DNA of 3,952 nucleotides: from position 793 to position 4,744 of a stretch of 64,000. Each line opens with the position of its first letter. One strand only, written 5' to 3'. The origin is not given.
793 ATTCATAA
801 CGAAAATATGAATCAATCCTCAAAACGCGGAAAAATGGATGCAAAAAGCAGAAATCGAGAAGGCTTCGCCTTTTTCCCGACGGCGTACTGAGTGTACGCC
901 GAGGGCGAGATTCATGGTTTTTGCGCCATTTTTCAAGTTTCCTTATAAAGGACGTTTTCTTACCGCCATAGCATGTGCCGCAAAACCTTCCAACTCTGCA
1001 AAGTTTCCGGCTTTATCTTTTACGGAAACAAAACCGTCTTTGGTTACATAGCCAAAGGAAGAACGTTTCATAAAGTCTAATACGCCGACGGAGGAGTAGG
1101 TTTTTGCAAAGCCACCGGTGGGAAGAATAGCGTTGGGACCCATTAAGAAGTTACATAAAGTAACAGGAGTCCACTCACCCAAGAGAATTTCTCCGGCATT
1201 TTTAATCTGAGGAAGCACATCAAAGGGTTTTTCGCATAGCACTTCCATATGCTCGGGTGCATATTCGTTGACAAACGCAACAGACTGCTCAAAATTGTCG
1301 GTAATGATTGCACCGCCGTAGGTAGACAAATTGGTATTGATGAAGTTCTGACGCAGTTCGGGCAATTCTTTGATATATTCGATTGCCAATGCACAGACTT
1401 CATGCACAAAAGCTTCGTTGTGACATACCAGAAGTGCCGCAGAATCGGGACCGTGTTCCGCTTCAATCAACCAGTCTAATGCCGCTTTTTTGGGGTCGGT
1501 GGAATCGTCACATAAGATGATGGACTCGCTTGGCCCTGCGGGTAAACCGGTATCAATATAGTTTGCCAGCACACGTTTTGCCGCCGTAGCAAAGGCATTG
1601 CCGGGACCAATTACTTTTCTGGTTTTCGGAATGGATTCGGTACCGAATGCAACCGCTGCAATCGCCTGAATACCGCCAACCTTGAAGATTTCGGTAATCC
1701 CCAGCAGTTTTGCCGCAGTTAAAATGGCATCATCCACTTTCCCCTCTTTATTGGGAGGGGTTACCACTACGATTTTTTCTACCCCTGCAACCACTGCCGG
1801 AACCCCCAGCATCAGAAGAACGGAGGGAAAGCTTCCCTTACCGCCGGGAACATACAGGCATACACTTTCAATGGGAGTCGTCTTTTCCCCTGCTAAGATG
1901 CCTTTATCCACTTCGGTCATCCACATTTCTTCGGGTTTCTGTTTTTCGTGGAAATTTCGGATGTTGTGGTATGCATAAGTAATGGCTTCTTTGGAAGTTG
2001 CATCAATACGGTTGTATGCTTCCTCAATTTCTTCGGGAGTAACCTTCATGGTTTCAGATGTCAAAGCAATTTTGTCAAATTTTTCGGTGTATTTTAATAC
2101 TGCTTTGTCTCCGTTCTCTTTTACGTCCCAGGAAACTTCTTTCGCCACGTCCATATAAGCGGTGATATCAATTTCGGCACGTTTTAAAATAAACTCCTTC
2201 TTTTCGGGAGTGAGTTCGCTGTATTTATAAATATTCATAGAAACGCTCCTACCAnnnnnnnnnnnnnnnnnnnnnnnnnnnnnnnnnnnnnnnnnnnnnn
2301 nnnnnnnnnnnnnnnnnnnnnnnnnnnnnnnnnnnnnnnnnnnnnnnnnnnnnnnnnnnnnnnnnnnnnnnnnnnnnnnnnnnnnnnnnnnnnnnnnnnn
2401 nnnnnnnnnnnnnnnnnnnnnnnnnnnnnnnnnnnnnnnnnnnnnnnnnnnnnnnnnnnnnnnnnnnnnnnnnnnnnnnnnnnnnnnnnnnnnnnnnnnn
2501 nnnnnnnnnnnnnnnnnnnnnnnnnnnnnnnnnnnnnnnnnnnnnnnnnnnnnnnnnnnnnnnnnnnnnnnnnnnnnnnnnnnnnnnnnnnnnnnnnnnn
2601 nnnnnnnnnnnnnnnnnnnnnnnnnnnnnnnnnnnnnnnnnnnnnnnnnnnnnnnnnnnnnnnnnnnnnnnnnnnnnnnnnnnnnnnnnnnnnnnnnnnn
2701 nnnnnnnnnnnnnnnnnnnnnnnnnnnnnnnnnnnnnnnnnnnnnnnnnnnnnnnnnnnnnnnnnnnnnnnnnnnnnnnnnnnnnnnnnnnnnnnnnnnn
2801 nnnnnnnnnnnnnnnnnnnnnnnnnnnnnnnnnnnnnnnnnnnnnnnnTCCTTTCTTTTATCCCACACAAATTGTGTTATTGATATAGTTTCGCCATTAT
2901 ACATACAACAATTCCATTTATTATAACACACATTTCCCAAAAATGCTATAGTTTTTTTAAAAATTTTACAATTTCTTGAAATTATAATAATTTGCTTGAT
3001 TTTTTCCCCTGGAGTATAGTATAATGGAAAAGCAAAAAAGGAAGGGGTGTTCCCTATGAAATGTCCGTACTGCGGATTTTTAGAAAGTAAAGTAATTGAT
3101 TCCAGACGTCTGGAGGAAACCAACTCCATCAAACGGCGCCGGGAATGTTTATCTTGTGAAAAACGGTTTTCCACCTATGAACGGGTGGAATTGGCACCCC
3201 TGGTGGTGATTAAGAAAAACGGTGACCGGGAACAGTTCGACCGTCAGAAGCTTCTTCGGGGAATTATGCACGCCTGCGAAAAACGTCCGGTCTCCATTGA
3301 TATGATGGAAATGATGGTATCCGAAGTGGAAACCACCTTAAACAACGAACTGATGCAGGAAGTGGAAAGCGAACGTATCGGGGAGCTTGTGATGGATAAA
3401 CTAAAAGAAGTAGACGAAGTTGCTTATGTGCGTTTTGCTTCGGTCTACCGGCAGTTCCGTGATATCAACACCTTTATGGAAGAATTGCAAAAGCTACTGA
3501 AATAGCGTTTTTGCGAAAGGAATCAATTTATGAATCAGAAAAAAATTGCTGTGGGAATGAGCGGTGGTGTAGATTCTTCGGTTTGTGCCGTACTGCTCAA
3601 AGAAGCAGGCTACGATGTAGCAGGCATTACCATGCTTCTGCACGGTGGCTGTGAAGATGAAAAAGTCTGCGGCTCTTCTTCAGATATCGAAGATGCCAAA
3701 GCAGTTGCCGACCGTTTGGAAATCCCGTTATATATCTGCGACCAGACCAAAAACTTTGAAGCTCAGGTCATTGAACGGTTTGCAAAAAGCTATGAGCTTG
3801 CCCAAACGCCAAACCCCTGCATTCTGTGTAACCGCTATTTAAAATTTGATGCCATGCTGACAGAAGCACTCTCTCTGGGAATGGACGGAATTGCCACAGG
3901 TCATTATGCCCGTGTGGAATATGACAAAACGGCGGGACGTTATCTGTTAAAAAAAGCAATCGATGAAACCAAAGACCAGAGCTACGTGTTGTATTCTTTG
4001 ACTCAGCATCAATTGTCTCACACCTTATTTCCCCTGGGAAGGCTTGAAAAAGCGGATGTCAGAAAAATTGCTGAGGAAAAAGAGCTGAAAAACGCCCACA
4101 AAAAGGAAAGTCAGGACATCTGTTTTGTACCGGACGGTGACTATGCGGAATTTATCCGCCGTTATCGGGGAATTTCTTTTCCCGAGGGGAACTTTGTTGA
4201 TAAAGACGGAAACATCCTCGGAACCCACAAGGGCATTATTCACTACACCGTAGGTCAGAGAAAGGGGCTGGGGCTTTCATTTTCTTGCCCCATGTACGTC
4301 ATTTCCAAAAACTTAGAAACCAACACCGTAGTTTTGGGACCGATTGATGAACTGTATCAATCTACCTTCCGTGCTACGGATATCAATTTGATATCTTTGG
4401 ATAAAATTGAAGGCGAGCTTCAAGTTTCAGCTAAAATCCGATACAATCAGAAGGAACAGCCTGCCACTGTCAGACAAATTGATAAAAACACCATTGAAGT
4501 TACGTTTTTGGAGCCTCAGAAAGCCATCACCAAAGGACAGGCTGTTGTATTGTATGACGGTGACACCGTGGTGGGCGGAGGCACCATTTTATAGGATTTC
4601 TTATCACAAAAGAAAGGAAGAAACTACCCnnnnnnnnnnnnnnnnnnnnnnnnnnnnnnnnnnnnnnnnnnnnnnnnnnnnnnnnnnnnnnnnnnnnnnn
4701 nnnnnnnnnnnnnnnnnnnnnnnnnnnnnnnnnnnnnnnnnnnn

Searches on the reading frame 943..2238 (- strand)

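Call 74: search_protein_families(library=pfam, proteins=[window:943-2238:-], max_evalue=0.00001)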
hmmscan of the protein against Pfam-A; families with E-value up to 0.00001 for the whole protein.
window:943-2238:- (431 aa): 1 family
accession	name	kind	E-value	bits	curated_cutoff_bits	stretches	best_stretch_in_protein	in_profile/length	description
PF00815.25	Histidinol_dh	-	2.9e-146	488.1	27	1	19-429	2-410/411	Histidinol dehydrogenase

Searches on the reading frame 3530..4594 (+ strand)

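Call 74: search_protein_families(library=pfam, proteins=[window:3530-4594:+], max_evalue=0.00001)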
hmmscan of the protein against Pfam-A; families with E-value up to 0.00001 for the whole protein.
window:3530-4594:+ (354 aa): 4 families
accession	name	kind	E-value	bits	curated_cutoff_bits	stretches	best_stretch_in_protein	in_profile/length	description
PF03054.22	tRNA_Me_trans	-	4.1e-71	239.3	20.6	1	4-201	1-201/202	tRNA methyl transferase HUP domain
PF20258.4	tRNA_Me_trans_C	-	1.5e-21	77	20.6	1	278-353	2-77/77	Aminomethyltransferase beta-barrel domain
PF20259.3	tRNA_Me_trans_M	-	3.8e-19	68.5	27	1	207-270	2-65/66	tRNA methyl transferase PRC-barrel domain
PF02540.23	NAD_synthase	-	3e-06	27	21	0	3-74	18-83/242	NAD synthase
